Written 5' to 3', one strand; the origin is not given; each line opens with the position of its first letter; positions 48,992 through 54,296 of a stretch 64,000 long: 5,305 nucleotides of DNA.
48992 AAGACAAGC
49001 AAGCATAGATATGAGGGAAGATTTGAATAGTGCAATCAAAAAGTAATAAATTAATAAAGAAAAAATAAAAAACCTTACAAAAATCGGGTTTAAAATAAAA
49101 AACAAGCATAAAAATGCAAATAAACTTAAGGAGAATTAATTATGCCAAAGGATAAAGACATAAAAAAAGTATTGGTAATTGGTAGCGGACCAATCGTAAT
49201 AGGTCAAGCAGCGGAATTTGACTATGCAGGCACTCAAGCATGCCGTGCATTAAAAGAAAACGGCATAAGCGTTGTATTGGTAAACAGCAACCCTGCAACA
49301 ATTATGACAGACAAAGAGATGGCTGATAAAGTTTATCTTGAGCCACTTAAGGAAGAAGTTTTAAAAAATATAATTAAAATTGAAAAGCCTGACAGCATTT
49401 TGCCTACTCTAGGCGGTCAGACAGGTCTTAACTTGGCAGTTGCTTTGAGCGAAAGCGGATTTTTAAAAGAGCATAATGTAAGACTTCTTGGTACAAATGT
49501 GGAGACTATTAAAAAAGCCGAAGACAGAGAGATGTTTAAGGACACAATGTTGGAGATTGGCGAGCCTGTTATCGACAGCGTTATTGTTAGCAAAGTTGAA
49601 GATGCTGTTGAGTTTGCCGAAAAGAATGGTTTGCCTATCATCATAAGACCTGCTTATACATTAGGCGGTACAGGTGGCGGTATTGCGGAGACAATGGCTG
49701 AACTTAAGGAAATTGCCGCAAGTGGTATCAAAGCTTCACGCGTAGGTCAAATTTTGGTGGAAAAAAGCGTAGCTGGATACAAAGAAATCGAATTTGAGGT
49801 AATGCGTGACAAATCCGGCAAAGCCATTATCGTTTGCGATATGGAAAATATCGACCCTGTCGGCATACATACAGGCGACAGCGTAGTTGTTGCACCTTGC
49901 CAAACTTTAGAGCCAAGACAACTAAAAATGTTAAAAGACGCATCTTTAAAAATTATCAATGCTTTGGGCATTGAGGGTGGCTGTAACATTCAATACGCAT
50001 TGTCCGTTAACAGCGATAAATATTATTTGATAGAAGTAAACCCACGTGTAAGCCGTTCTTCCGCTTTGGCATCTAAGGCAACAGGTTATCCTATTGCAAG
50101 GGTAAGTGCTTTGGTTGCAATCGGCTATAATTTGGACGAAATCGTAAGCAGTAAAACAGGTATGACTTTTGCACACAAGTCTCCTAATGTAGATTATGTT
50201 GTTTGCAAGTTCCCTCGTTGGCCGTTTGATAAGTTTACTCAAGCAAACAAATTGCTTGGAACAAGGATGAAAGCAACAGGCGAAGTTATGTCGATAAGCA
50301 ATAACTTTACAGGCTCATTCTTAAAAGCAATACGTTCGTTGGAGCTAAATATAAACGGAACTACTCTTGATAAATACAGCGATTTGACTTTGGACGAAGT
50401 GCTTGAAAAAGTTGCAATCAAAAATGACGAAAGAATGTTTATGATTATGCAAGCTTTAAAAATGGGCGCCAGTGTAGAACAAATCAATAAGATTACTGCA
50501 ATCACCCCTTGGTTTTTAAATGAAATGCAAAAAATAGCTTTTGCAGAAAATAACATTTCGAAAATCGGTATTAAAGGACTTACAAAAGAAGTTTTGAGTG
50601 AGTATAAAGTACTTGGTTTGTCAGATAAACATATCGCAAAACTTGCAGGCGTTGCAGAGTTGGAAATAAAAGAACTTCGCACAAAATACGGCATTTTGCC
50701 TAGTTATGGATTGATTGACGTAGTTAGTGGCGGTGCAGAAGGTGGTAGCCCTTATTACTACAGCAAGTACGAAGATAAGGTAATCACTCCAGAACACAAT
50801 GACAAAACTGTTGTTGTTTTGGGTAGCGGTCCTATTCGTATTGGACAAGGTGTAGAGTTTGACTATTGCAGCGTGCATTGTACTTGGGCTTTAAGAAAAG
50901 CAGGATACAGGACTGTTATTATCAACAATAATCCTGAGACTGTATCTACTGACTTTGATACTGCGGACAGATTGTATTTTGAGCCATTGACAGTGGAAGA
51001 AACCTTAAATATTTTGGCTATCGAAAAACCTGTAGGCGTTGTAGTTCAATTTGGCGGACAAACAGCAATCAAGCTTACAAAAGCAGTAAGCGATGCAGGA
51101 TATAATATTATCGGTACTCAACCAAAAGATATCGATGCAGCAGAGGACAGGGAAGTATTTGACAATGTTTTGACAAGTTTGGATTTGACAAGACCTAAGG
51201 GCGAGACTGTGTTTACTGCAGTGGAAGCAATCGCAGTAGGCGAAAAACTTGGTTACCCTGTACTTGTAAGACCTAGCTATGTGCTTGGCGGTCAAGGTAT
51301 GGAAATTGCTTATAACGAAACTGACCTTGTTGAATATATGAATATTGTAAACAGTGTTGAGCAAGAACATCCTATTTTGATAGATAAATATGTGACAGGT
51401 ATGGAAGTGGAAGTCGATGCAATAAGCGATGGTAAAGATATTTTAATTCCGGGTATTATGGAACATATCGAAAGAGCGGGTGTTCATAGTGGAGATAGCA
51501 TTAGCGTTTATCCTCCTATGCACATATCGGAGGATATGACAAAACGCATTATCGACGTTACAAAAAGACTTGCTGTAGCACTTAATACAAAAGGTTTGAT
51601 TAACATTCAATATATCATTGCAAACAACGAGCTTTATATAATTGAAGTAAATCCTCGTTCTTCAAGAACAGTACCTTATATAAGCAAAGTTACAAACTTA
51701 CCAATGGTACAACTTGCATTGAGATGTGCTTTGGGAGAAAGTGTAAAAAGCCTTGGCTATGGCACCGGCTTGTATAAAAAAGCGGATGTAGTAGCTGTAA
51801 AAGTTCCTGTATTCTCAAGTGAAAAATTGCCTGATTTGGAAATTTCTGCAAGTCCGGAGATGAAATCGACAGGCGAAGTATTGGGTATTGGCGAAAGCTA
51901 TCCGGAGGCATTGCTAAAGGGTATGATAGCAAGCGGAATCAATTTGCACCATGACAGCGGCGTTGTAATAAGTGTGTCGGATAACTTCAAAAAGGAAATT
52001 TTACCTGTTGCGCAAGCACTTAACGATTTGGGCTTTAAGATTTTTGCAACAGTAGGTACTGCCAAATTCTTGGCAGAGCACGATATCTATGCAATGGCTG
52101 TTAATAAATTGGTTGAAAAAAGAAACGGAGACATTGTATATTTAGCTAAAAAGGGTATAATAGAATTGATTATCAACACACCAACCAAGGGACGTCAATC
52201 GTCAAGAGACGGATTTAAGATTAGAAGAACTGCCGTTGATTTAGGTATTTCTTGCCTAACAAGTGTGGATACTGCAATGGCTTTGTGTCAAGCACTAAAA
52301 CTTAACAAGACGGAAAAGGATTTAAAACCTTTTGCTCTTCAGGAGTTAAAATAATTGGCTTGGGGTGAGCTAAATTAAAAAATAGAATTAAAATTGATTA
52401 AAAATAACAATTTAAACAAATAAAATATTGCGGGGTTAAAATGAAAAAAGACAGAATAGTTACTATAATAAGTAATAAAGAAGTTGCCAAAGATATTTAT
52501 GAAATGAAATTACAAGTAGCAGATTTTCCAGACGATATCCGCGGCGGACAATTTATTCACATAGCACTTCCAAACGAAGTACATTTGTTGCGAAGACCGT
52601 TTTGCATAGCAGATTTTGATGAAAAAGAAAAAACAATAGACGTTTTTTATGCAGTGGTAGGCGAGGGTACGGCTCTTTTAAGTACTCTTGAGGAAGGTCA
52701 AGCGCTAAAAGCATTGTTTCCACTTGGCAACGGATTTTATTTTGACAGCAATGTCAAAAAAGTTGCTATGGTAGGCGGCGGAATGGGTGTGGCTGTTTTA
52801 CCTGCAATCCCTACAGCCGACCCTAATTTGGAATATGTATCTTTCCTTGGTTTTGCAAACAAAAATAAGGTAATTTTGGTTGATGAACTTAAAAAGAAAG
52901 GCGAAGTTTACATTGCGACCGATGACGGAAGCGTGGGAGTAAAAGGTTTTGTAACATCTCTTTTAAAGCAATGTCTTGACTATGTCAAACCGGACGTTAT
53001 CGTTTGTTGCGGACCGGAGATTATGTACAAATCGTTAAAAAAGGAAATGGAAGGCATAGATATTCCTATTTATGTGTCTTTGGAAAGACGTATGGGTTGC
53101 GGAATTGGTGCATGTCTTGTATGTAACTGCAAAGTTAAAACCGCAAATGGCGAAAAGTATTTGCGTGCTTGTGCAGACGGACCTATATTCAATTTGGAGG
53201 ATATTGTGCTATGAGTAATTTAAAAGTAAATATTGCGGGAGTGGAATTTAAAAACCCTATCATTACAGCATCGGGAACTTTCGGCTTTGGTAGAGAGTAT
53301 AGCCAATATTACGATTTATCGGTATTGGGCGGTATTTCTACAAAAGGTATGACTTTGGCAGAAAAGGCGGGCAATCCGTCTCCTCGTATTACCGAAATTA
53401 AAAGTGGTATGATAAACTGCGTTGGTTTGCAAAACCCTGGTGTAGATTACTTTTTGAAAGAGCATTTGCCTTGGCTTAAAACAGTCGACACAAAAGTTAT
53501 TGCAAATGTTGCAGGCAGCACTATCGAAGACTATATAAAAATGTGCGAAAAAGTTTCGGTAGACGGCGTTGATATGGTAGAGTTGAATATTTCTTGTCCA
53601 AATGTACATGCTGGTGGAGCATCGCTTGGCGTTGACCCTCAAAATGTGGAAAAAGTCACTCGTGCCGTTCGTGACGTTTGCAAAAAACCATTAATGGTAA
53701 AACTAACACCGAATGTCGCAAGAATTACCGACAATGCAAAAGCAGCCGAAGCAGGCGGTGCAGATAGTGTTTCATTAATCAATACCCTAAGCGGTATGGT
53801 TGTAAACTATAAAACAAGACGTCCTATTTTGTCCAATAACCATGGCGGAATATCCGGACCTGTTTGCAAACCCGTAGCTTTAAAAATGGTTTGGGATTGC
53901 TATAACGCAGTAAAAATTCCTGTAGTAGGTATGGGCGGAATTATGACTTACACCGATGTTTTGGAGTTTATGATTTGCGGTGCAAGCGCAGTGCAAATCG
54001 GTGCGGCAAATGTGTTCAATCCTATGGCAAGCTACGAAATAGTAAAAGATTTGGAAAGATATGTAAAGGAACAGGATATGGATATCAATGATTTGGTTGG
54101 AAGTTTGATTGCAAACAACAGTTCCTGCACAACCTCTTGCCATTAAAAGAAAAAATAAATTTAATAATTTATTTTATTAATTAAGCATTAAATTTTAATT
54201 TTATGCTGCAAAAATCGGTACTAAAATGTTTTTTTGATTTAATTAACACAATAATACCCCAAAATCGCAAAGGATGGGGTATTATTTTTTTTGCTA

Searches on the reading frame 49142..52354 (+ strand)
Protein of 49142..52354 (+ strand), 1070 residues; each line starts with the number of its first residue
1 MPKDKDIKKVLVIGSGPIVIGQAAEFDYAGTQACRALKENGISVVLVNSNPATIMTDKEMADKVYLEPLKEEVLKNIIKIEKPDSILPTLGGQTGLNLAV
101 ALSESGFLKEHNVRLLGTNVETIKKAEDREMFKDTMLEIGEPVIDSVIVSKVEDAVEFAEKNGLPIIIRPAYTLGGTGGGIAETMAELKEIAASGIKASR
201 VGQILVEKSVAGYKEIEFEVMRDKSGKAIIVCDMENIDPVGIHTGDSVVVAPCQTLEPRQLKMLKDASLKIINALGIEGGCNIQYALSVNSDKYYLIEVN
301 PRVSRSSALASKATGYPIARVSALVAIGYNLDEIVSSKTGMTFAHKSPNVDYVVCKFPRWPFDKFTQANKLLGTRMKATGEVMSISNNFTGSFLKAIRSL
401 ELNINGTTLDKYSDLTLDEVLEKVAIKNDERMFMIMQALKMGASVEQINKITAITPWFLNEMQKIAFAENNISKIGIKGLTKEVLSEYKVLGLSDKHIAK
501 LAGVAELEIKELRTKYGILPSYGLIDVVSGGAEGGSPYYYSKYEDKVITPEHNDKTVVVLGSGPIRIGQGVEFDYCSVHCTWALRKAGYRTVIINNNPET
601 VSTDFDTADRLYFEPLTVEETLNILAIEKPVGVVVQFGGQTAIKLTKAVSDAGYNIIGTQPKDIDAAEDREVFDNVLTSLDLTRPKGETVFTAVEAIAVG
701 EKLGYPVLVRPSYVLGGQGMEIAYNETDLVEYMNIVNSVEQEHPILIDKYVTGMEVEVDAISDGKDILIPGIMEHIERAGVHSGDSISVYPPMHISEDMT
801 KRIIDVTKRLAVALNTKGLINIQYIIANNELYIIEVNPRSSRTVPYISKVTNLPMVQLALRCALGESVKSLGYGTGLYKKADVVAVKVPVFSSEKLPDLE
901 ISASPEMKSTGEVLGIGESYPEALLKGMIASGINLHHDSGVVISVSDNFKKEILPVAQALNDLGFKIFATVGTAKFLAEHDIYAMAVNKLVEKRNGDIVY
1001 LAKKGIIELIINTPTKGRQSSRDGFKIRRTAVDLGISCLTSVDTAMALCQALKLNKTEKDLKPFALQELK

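Call 16: search_protein_families(library=pfam, proteins=[window:49142-52354:+], max_evalue=0.001)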
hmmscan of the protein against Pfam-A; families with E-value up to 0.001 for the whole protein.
window:49142-52354:+ (1070 aa): 10 families
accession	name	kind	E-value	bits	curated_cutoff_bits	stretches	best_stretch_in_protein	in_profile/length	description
PF02786.22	CPSase_L_D2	-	1.8e-105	351.6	19.8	2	128-333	1-210/211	Carbamoyl-phosphate synthase L chain, ATP binding domain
PF25596.1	CPSase_L_D1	-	3.5e-97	320.8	27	2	7-125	2-118/118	Carbamoyl phosphate synthase preATP-grasp domain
PF02787.25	CPSase_L_D3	-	4.1e-22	78.4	26.6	1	423-501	2-79/80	Carbamoyl-phosphate synthetase large chain, oligomerisation domain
PF02142.27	MGS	-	1.9e-21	76.4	24.1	1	952-1040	1-94/94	MGS-like domain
PF07478.18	Dala_Dala_lig_C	-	6.1e-17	62.2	24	2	698-838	30-174/204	D-ala D-ala ligase C-terminus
PF02222.28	ATP-grasp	-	6.5e-14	52.4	27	2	680-840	6-163/179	ATP-grasp domain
PF15632.11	ATPgrasp_Ter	-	1.8e-12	47.6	29.1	1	743-867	3-112/131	ATP-grasp in the biosynthetic pathway with Ter operon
PF02655.19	ATP-grasp_3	-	8.4e-11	42.6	23.2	1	704-839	31-156/160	ATP-grasp domain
PF13535.11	ATP-grasp_4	-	1.7e-08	34.7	27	1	704-840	2-152/160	ATP-grasp domain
PF01071.24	GARS_A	-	1.4e-06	28.7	27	0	682-837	15-186/194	Phosphoribosylglycinamide synthetase, ATP-grasp (A) domain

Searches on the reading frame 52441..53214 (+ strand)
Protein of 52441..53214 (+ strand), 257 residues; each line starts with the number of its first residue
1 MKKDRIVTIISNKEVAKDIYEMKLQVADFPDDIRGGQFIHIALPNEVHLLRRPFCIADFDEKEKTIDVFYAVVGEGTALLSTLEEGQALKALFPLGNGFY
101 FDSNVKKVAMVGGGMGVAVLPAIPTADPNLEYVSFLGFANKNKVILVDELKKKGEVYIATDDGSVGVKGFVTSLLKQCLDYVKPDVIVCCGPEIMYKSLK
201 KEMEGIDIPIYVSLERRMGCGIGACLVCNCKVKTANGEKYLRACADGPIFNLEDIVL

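Call 39: search_protein_families(library=pfam, proteins=[window:52441-53214:+], max_evalue=0.01)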
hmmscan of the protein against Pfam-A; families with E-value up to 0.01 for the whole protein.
window:52441-53214:+ (257 aa): 1 family
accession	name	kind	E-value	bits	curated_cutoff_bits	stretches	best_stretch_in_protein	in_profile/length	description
PF10418.14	DHODB_Fe-S_bind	-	9.4e-16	57.7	23.9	1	215-255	1-40/41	Iron-sulfur cluster binding domain of dihydroorotate dehydrogenase B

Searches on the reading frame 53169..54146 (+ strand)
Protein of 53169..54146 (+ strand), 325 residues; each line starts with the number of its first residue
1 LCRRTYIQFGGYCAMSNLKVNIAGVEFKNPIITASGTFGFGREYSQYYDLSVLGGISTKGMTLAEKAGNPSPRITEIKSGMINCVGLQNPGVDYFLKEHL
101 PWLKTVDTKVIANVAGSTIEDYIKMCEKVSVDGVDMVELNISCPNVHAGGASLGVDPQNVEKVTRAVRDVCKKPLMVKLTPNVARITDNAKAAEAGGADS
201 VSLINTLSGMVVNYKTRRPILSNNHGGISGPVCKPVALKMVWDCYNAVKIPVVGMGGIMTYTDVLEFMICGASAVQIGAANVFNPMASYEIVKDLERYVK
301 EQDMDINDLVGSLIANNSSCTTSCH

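Call 39: search_protein_families(library=pfam, proteins=[window:53169-54146:+], max_evalue=0.01)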
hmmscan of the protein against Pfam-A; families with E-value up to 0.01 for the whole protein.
window:53169-54146:+ (325 aa): 6 families
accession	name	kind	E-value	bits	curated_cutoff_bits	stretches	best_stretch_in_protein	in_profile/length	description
PF01180.27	DHO_dh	-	3.7e-85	286.1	27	1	18-296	2-288/291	Dihydroorotate dehydrogenase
PF01207.24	Dus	-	5.3e-08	32.8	20.4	1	108-200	54-154/311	Dihydrouridine synthase (Dus)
PF03060.21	NMO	-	1.9e-06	27.9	28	1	225-280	167-224/331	Nitronate monooxygenase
PF00977.27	His_biosynth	-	0.0028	17.6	23.6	0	234-295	58-119/228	Histidine biosynthesis protein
PF04481.18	DUF561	-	0.0051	16.5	21.6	1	130-280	78-216/243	Protein of unknown function (DUF561)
PF01070.24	FMN_dh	-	0.0068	15.9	24.9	0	224-283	247-307/350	FMN-dependent dehydrogenase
